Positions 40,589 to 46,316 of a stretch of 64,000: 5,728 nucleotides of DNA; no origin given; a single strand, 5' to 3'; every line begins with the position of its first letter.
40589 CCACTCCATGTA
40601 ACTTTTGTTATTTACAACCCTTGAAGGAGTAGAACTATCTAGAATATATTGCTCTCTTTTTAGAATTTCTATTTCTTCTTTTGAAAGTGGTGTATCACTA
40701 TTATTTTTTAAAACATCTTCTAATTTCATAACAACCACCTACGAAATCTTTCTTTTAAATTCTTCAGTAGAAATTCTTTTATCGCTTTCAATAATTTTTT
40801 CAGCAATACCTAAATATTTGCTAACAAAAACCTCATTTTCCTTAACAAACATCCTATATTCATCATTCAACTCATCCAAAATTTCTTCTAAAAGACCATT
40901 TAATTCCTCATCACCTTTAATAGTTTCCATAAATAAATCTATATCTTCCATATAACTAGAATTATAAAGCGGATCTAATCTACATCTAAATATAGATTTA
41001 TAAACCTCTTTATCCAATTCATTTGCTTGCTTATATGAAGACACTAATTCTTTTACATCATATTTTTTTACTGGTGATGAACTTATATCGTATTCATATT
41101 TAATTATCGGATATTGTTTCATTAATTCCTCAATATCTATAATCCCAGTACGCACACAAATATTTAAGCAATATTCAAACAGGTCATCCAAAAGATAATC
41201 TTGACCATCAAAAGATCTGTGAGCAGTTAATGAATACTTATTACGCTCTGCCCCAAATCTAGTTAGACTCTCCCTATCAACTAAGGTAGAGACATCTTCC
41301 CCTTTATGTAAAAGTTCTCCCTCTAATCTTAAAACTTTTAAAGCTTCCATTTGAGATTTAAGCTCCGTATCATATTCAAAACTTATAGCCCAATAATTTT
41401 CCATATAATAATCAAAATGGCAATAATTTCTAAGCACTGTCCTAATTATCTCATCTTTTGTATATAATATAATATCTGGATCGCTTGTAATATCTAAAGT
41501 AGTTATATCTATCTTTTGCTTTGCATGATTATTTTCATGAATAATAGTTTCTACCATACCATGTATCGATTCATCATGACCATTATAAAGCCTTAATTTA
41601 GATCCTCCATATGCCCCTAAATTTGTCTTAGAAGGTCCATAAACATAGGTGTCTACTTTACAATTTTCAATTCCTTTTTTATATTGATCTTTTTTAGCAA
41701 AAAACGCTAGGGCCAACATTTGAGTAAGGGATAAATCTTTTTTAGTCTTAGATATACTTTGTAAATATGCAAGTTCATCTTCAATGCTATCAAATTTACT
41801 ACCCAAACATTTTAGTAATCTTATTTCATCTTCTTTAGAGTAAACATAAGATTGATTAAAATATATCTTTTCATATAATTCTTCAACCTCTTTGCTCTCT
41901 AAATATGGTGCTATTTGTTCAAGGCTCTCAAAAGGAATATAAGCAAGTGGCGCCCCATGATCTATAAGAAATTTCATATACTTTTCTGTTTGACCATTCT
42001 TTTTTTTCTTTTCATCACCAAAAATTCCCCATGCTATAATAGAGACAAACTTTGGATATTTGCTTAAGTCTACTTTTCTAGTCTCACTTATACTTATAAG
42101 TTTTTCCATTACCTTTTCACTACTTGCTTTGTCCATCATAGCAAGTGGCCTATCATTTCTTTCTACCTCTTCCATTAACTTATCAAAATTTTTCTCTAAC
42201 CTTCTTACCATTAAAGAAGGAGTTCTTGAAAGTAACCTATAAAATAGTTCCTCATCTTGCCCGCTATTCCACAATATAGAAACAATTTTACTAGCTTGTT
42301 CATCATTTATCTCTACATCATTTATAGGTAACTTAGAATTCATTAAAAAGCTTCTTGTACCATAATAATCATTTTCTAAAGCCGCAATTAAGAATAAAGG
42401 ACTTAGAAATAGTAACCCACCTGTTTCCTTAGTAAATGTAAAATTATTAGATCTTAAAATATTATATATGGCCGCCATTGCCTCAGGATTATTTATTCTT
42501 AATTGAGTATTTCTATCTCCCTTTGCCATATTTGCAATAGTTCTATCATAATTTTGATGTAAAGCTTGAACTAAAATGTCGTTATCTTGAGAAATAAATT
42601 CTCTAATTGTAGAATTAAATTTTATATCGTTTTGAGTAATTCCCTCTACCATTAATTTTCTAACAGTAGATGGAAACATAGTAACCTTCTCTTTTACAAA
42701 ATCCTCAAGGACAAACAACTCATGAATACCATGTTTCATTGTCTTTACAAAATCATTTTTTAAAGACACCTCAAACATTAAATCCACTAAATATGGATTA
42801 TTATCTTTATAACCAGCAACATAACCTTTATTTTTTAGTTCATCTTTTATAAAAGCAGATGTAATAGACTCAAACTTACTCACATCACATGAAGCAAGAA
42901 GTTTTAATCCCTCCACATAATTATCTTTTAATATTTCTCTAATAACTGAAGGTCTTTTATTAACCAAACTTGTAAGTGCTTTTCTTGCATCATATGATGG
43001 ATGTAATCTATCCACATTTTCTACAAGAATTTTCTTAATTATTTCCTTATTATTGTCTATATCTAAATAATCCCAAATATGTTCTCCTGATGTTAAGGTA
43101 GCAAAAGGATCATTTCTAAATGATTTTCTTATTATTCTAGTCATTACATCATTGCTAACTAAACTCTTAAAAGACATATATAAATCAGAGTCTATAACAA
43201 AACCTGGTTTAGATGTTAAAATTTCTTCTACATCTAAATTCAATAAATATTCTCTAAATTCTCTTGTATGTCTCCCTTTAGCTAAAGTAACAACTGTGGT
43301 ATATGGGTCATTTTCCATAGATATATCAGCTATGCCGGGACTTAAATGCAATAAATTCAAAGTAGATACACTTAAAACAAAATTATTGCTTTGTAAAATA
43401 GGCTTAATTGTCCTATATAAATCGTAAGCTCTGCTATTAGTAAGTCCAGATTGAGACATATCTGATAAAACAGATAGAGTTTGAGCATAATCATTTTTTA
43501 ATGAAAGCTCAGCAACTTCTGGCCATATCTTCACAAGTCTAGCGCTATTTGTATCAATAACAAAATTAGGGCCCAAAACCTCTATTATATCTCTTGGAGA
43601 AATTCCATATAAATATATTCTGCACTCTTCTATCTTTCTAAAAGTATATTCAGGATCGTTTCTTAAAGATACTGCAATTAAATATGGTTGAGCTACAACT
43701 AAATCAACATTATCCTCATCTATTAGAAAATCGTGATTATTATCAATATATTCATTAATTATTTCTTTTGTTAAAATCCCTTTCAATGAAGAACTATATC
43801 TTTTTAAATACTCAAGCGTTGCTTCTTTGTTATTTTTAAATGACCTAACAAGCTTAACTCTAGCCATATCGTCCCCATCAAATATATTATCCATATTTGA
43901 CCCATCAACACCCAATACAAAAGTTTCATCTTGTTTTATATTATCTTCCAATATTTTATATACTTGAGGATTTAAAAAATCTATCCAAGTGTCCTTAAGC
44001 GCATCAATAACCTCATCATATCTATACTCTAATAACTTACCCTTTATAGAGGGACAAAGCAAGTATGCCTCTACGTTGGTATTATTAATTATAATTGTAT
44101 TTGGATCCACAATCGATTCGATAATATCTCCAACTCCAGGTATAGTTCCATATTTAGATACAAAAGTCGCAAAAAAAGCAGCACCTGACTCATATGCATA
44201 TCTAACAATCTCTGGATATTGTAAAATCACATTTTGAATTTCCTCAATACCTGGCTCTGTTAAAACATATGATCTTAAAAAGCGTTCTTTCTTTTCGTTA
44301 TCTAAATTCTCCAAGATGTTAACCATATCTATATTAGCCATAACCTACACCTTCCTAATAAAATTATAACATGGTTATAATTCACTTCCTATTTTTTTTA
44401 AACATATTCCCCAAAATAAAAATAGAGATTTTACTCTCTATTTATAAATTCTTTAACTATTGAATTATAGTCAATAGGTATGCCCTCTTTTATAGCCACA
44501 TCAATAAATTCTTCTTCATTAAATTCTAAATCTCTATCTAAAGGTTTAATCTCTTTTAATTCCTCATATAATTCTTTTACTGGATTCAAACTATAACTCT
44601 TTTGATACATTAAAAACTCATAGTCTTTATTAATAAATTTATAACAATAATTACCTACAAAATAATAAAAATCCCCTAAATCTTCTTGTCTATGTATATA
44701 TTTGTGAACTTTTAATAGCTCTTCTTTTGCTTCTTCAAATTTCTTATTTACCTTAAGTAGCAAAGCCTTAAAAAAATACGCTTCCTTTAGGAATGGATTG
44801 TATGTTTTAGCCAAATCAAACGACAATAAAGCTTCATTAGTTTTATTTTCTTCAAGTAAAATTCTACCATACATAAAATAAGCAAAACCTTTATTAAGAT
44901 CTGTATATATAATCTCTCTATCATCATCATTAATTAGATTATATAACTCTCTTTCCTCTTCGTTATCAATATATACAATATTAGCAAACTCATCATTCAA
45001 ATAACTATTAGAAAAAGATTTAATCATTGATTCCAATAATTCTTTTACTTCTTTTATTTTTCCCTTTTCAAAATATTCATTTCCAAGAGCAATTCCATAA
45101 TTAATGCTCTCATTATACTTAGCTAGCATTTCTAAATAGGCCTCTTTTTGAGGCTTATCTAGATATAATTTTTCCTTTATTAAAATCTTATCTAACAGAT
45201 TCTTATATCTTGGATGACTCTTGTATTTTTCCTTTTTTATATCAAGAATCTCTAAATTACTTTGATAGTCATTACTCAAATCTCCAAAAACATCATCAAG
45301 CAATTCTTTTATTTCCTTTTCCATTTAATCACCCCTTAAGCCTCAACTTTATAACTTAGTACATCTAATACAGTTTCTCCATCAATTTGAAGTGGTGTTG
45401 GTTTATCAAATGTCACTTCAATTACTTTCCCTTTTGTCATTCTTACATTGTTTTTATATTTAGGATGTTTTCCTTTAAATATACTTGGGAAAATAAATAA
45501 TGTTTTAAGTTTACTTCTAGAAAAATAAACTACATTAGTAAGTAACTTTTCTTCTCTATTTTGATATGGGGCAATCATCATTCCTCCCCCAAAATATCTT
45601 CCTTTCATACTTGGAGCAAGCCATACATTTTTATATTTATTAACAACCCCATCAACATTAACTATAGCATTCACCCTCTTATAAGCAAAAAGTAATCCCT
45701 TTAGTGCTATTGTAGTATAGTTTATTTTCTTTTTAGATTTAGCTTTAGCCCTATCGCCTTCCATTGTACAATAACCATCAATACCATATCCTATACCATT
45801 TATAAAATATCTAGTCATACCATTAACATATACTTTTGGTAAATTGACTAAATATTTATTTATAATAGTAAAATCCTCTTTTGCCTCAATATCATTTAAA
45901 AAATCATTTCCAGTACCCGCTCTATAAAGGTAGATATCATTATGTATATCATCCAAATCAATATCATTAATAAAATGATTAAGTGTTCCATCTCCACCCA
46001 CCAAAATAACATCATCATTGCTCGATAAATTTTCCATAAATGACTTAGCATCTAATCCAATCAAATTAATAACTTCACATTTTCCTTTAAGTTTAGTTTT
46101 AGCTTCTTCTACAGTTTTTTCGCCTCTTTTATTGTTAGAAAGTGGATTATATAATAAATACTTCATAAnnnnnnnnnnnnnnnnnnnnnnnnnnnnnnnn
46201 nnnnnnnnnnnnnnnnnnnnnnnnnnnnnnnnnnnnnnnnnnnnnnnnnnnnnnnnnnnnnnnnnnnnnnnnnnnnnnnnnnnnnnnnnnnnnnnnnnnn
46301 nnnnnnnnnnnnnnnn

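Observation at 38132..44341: Two translationally coupled giant paralogues (1200 aa and 865 aa) built from ~60-aa degenerate repeats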

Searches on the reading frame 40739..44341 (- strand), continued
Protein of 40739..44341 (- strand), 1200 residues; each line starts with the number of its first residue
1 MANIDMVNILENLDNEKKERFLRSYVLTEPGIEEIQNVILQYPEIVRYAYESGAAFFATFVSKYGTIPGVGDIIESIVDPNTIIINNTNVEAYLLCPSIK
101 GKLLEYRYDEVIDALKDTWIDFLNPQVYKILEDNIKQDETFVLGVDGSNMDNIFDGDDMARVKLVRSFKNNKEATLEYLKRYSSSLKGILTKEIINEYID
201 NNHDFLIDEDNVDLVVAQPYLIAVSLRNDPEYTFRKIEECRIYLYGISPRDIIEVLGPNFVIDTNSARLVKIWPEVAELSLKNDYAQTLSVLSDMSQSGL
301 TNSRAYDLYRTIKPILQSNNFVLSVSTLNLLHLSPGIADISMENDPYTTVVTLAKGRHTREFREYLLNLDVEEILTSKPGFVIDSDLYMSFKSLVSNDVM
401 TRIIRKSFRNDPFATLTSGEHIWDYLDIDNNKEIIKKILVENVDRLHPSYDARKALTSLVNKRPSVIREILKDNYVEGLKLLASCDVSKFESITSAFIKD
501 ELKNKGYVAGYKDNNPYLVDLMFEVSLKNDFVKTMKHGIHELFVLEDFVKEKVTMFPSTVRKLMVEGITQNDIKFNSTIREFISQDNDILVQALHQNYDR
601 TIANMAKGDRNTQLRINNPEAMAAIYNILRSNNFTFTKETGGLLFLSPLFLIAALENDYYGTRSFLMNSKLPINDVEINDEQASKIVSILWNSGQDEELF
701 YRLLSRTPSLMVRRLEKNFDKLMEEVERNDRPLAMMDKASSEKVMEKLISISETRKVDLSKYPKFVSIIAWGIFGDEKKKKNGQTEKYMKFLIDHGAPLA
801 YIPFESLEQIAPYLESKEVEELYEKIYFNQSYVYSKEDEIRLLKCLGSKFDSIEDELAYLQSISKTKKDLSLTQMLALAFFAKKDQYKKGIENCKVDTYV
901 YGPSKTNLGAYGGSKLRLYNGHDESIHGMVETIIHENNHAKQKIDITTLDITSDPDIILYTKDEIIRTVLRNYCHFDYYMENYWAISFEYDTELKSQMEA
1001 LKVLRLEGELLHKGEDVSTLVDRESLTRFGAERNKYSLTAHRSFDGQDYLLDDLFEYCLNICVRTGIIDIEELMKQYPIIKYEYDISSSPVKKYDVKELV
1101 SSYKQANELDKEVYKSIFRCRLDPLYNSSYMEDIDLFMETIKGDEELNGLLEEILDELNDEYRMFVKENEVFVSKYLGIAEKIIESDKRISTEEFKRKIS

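Call 72: find_encoding_contigs(protein=P0093, flank=8000, max_places=2)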
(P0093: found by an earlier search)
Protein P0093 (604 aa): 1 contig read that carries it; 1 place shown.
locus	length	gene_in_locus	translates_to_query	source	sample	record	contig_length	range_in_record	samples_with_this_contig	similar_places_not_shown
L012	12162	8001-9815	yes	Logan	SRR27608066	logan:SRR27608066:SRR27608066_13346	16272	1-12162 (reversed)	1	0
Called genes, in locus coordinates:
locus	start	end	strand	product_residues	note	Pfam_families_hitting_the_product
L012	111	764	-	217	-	PF04402:SIMPL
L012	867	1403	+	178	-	-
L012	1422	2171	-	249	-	PF02353:CMAS, PF01728:FtsJ, PF03848:TehB, PF05219:DREV, PF13489:Methyltransf_23, PF05175:MTS, PF08003:Methyltransf_9, PF13847:Methyltransf_31, +6 more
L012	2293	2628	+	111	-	-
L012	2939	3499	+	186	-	PF00293:NUDIX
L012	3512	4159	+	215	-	PF03167:UDG (weak)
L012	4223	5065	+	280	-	PF01520:Amidase_3, PF01471:PG_binding_1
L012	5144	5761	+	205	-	PF00583:Acetyltransf_1 (faint)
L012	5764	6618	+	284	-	PF00892:EamA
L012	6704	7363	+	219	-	PF01209:Ubie_methyltran, PF13489:Methyltransf_23, PF02353:CMAS (weak), PF03848:TehB, PF08241:Methyltransf_11, PF08242:Methyltransf_12, PF13649:Methyltransf_25, PF13847:Methyltransf_31, +1 more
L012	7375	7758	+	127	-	PF06397:Desulfoferrod_N (weak), PF01880:Desulfoferrodox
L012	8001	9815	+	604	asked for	-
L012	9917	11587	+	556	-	PF00753:Lactamase_B (faint), PF22505:RNase_J_b_CASP, PF17770:RNase_J_C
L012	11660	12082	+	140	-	PF07486:Hydrolase_2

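Call 77: find_encoding_contigs(protein=P0059, flank=8000, max_places=2)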
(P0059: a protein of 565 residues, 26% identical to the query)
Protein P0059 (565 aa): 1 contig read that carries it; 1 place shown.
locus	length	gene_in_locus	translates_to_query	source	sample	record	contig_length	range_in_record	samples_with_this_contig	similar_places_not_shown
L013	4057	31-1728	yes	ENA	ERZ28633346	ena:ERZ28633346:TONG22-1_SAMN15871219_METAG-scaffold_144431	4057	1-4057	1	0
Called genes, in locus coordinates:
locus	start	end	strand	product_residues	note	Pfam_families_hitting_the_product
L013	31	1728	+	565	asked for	-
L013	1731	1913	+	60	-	-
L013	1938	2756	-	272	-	PF01636:APH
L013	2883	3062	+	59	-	-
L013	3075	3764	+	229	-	PF04973:NMN_transporter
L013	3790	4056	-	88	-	?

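Call 78: find_encoding_contigs(protein=P0041, flank=8000, max_places=2)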
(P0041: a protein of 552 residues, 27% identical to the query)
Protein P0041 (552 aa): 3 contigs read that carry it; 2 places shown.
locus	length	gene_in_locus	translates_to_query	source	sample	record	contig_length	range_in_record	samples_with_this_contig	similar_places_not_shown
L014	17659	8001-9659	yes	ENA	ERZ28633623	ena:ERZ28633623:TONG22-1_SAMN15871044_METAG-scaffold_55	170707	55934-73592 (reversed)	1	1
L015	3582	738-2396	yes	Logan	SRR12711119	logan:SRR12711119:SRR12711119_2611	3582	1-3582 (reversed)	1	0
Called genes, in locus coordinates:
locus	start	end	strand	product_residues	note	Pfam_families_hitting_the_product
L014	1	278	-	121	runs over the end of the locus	-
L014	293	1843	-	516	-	PF07556:DUF1538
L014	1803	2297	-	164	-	-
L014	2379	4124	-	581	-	PF00664:ABC_membrane, PF00005:ABC_tran, PF02463:SMC_N (faint), PF09818:ABC_ATPase (weak)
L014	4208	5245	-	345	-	PF00155:Aminotran_1_2 (weak), PF01212:Beta_elim_lyase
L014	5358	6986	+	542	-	-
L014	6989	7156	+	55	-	-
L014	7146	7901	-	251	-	PF03575:Peptidase_S51 (weak)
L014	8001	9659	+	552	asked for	-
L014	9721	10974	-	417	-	PF04389:Peptidase_M28, PF01546:Peptidase_M20 (weak)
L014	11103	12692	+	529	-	-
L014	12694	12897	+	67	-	-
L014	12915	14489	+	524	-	-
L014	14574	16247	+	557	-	-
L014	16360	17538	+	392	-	PF02661:Fic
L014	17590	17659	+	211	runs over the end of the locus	-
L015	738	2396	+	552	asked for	-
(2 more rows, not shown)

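Call 81: find_encoding_contigs(protein=P0086, flank=3000, max_places=3)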
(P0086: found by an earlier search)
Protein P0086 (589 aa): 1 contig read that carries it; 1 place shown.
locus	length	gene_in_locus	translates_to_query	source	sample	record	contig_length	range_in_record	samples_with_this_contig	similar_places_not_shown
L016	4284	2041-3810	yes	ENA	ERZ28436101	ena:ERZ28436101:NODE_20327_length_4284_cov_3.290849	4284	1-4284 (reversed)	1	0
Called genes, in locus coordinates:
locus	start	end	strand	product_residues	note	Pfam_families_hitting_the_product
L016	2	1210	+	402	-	?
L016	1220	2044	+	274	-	-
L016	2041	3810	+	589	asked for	-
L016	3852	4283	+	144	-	?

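Call 98: search_protein_families(library=pfam, proteins=[P0077, P0076], max_evalue=1)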
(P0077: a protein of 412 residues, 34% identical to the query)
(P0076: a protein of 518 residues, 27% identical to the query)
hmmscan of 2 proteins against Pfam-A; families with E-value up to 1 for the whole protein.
P0077 (412 aa): 14 families
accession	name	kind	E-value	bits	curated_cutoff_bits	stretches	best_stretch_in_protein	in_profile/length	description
PF12773.13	DZR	-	0.015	15.9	27.3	1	19-47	11-36/45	Double zinc ribbon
PF09297.16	Zn_ribbon_NUD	-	0.033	14.3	24.8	1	19-28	2-11/32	NADH pyrophosphatase zinc ribbon domain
PF10083.14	DUF2321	-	0.039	14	24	1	19-56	25-58/157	Uncharacterized protein conserved in bacteria (DUF2321)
PF18912.6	DZR_2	-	0.06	13.6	27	1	20-47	21-48/56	Double zinc ribbon domain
PF00647.24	EF1G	-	0.063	13.6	23.3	1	44-121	18-94/107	Elongation factor 1 gamma, conserved domain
PF08271.17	Zn_Ribbon_TF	-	0.12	12.4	29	1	22-50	2-34/43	TFIIB zinc-binding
PF17121.11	zf-C3HC4_5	-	0.13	12.7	27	1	37-59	3-22/51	Zinc finger, C3HC4 type (RING finger)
PF13920.12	zf-C3HC4_3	-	0.17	12.2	27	1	22-46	25-47/49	Zinc finger, C3HC4 type (RING finger)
PF24463.1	DUF7577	-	0.18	11.8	28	0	38-44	5-11/27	Domain of unknown function (DUF7577)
PF13240.11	Zn_Ribbon_1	-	0.32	11.3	25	1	19-27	12-20/23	zinc-ribbon domain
PF14803.11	Zn_ribbon_Nudix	-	0.46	10.9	25.6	0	21-30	1-10/34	Nudix N-terminal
PF06677.18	Auto_anti-p27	-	0.47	11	24.1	1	22-42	17-40/40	Sjogren's syndrome/scleroderma autoantigen 1 (Autoantigen p27)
PF18551.6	TackOD1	-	0.53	10.2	32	0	19-43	73-96/188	Thaumarchaeal output domain 1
PF13248.11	Zn_ribbon_3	-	0.76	9.8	27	0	23-44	5-25/26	zinc-ribbon domain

P0076 (518 aa): 1 family
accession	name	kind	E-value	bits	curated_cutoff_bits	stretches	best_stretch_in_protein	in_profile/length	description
PF25279.1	Beta_prop_At2g24240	-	0.083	12.2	27.1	1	12-88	206-285/320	At2g24240-like, C-terminal beta propeller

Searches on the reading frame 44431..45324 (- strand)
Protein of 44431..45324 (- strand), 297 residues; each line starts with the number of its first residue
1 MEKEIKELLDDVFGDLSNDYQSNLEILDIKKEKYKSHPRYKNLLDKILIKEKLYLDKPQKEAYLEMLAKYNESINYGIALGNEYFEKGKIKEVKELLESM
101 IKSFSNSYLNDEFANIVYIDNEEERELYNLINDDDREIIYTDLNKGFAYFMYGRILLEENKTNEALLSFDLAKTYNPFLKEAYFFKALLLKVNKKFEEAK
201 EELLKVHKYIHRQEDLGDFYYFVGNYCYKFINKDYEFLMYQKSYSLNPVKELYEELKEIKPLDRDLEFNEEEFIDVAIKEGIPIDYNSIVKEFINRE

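Call 19: search_protein_families(library=pfam, proteins=[window:44431-45324:-], max_evalue=1)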
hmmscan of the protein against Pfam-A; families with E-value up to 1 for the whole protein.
window:44431-45324:- (297 aa): 8 families
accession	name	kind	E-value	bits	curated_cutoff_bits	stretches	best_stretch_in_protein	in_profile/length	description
PF07719.23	TPR_2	-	0.0052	17.3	27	1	147-177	2-32/34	Tetratricopeptide repeat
PF13181.12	TPR_8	-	0.015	15.8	25.7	1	148-177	3-32/34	Tetratricopeptide repeat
PF00515.34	TPR_1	-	0.025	14.8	27.8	0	181-201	2-22/34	Tetratricopeptide repeat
PF11848.13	DUF3368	-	0.051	13.9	27.3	1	86-102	13-29/46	Domain of unknown function (DUF3368)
PF13431.12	TPR_17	-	0.058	14.1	24.4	0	147-166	14-33/34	Tetratricopeptide repeat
PF12895.13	ANAPC3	-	0.092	13.5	27.2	0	150-204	27-80/82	Anaphase-promoting complex, cyclosome, subunit 3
PF13304.12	AAA_21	-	0.25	11.8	27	1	11-143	104-238/304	AAA domain, putative AbiEii toxin, Type IV TA system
PF13174.12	TPR_6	-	0.49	11.6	26.3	0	148-169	2-23/33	Tetratricopeptide repeat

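Call 43: search_protein_families(library=padloc, proteins=[window:44431-45324:-], max_evalue=1)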
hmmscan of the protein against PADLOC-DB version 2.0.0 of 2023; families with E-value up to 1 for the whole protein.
window:44431-45324:- (297 aa): 0 families

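Call 44: search_protein_families(library=phrogs, proteins=[window:44431-45324:-], max_evalue=1)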
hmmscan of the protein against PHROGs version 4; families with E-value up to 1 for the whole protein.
window:44431-45324:- (297 aa): 2 families
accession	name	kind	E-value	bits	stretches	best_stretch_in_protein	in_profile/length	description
phrog_3305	-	head and packaging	0.016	16.5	1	106-144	32-70/111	virion structural protein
phrog_24069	-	unknown function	0.031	14.6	1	189-256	280-345/365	-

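Call 56: search_protein_families(library=ncbifam, proteins=[window:44431-45324:-], max_evalue=0.00001)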
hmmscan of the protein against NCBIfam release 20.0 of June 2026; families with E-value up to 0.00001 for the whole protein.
window:44431-45324:- (297 aa): 0 families

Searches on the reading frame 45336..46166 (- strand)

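Call 56: search_protein_families(library=ncbifam, proteins=[window:45336-46166:-], max_evalue=0.00001)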
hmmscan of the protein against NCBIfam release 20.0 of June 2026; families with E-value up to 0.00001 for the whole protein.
window:45336-46166:- (276 aa): 6 families
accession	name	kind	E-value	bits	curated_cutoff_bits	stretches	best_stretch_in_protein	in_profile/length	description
TIGR00147.1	TIGR00147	subfamily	1e-19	70.6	118.65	1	4-265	6-275/296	YegS/Rv2252/BmrU family lipid kinase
NF008882.0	PRK11914.1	equivalog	7.3e-17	61.5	302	1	5-254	14-273/306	diacylglycerol kinase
NF009604.0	PRK13057.1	equivalog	1.1e-16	60.7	274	1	12-266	19-276/302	lipid kinase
NF009605.0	PRK13059.1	equivalog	1.1e-09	37.7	313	1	39-265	45-272/295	putative lipid kinase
NF009874.0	PRK13337.1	equivalog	8.8e-08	31.4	385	1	45-265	53-274/305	diacylglycerol kinase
NF009602.0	PRK13054.1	equivalog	1.2e-06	27.8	284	1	50-266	57-274/301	lipid kinase YegS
